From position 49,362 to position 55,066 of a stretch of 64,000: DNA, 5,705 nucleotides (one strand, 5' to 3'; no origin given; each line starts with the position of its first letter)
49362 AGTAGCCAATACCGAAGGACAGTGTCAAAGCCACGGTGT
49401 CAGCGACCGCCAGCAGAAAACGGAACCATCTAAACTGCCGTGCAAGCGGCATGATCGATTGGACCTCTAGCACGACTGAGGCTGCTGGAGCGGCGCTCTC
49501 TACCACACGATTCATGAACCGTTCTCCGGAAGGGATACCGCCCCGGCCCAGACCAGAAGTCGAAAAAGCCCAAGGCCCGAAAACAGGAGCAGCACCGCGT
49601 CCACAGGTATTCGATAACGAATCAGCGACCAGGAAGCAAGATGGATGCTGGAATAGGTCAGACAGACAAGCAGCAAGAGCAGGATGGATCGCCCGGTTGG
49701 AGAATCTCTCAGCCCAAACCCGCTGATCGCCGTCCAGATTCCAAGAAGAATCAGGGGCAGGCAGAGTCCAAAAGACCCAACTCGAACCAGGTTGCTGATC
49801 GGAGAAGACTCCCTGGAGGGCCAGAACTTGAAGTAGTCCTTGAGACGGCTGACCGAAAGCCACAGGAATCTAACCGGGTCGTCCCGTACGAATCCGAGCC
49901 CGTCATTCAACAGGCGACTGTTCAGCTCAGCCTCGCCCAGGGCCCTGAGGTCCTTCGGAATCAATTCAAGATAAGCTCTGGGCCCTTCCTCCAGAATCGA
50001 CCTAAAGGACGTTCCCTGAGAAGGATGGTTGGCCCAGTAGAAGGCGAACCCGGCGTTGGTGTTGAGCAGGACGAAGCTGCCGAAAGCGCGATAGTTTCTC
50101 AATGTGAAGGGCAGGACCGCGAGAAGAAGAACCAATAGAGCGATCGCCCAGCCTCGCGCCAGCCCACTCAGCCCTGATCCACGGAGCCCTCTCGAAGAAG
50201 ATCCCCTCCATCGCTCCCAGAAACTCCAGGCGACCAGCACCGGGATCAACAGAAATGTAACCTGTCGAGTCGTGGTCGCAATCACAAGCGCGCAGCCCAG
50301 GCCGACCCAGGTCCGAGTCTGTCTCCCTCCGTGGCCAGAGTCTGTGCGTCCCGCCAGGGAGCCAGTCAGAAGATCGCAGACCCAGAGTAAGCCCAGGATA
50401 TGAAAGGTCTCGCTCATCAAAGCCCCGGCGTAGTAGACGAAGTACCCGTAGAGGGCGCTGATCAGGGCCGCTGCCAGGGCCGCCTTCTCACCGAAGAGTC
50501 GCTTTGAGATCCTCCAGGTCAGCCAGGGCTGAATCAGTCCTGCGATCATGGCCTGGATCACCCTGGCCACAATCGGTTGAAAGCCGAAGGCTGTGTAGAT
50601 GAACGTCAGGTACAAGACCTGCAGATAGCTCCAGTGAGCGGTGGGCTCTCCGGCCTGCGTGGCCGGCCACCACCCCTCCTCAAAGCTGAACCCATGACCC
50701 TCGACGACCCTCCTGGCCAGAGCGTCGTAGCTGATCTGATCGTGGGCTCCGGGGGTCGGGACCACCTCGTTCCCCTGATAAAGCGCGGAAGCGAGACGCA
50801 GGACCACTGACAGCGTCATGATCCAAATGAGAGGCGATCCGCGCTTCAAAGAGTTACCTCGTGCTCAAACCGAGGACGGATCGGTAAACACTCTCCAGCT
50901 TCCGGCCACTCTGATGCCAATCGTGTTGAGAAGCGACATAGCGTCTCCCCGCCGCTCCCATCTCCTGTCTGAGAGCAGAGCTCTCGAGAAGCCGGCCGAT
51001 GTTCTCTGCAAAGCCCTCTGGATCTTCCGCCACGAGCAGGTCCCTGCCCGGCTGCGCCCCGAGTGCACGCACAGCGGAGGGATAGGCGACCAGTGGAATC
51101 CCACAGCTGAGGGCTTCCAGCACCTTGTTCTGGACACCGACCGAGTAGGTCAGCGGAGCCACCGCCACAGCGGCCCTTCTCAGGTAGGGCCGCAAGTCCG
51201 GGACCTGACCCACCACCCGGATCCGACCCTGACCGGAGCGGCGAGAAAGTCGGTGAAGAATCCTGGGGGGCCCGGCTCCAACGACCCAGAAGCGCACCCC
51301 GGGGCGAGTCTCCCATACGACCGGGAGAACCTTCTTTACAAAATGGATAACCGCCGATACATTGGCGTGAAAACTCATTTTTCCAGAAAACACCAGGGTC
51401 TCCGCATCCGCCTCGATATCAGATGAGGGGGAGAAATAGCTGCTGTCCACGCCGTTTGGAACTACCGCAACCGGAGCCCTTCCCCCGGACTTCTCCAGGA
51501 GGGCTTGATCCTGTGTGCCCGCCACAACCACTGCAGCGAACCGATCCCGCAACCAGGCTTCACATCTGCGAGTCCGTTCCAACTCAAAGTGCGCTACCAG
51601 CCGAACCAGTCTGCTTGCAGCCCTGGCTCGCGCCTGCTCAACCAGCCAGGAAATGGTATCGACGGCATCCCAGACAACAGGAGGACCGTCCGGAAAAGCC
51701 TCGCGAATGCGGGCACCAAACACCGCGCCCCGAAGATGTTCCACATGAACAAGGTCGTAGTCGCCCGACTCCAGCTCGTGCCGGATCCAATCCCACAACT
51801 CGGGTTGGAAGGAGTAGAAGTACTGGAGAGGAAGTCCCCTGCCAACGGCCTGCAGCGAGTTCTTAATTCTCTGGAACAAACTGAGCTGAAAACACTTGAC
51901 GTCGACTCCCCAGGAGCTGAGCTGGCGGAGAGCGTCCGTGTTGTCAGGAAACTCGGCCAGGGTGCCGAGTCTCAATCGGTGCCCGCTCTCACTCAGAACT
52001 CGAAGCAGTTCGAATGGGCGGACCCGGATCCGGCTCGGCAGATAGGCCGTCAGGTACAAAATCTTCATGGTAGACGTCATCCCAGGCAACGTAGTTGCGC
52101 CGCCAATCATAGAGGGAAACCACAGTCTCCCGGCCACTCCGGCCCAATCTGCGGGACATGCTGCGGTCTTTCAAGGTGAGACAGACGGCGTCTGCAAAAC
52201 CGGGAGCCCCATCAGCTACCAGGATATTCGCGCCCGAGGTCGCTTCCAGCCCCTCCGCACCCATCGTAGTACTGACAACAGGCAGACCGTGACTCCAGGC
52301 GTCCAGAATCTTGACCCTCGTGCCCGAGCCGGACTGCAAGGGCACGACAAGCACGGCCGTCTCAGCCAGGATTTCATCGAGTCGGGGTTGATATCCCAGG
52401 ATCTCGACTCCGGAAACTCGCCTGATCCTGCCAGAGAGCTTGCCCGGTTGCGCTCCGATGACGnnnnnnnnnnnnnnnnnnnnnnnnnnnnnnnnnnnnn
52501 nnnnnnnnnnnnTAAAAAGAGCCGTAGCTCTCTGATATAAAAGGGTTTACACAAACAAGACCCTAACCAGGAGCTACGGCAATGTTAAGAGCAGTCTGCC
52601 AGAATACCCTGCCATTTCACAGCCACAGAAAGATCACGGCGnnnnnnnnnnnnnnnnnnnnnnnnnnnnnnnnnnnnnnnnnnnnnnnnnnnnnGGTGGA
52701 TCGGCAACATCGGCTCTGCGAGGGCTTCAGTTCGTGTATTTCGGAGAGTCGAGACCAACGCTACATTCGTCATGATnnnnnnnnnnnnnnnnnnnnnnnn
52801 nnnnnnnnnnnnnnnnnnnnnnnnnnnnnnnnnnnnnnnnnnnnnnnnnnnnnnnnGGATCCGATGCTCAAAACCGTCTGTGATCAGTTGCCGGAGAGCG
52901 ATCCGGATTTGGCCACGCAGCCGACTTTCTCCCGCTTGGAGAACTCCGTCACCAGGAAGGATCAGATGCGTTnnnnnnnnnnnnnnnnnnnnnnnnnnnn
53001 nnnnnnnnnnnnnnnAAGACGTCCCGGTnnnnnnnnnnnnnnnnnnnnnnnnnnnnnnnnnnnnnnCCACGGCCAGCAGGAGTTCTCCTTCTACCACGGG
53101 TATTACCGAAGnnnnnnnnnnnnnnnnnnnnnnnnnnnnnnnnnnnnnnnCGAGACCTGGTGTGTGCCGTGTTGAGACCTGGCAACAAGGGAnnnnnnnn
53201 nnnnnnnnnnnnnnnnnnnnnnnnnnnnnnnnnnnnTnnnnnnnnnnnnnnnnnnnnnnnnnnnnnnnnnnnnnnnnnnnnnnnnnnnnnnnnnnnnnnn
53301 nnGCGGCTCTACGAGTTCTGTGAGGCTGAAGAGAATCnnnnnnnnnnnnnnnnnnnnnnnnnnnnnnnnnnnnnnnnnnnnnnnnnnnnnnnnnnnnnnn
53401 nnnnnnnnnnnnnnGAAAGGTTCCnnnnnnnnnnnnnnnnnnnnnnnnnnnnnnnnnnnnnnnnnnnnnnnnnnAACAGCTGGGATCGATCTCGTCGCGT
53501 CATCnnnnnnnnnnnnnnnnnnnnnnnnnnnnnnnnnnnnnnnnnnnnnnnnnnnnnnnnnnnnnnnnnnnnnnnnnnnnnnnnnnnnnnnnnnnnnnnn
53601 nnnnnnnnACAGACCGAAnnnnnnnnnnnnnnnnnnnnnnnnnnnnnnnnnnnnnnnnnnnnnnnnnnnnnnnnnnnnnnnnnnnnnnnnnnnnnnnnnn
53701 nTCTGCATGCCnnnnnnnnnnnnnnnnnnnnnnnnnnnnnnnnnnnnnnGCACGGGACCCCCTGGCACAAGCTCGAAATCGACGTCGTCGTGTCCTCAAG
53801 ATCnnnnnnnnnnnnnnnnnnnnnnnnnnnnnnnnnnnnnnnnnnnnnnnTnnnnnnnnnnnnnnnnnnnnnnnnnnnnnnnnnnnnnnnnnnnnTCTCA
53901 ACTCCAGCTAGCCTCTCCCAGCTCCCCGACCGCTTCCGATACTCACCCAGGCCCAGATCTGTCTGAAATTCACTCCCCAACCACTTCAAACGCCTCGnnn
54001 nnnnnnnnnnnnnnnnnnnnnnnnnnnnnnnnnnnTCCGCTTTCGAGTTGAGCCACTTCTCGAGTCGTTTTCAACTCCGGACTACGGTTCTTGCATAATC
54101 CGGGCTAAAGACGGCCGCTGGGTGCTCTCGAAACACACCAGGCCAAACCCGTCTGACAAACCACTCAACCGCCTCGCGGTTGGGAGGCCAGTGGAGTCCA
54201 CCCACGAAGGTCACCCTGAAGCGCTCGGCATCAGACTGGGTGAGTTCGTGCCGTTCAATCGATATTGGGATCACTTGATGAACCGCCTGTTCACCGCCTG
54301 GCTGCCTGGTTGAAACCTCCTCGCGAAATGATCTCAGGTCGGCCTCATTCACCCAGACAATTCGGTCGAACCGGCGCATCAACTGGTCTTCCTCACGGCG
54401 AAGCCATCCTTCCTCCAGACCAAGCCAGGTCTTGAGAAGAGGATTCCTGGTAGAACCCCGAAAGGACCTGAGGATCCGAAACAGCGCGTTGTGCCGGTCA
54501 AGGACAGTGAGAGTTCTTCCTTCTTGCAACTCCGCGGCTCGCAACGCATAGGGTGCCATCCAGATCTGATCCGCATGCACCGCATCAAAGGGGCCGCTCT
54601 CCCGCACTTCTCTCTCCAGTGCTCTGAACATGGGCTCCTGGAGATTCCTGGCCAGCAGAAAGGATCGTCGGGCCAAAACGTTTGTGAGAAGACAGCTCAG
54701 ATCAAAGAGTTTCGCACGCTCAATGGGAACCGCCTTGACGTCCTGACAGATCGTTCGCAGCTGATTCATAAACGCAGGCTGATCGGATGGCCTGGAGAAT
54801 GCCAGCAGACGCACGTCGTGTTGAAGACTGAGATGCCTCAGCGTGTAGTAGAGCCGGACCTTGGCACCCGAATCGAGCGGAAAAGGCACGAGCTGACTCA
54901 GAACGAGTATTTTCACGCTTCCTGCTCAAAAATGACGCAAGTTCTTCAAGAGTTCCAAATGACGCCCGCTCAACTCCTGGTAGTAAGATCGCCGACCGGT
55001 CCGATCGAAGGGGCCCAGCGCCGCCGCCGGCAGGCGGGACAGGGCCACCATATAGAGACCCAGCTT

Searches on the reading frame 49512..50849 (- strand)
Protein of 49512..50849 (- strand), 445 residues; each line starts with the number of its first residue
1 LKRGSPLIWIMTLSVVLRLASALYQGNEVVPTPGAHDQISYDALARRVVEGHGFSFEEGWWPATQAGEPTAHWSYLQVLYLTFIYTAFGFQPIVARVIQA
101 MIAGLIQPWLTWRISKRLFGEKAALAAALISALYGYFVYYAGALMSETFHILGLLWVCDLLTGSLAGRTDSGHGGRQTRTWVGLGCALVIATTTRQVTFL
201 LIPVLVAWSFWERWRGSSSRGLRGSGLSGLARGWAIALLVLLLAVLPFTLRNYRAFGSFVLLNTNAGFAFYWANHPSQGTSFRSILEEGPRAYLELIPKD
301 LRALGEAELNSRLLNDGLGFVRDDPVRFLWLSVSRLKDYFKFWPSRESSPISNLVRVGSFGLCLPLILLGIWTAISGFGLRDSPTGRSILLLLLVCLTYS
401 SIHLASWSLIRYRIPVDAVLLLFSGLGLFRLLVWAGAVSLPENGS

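Call 33: search_protein_families(library=pfam, proteins=[window:49512-50849:-], max_evalue=0.001)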
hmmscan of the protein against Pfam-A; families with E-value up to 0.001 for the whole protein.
window:49512-50849:- (445 aa): 1 family
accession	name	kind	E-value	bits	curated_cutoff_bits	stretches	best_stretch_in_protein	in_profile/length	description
PF13231.12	PMT_2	-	4.8e-08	33.8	26.1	1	82-214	11-134/160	Dolichyl-phosphate-mannose-protein mannosyltransferase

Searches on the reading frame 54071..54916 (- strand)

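Call 33: search_protein_families(library=pfam, proteins=[window:54071-54916:-], max_evalue=0.001)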
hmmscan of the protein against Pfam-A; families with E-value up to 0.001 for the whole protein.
window:54071-54916:- (281 aa): 1 family
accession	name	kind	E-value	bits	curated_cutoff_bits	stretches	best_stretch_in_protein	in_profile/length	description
PF13439.12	Glyco_transf_4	-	0.00012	22.6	28.5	1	17-199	3-150/170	Glycosyltransferase Family 4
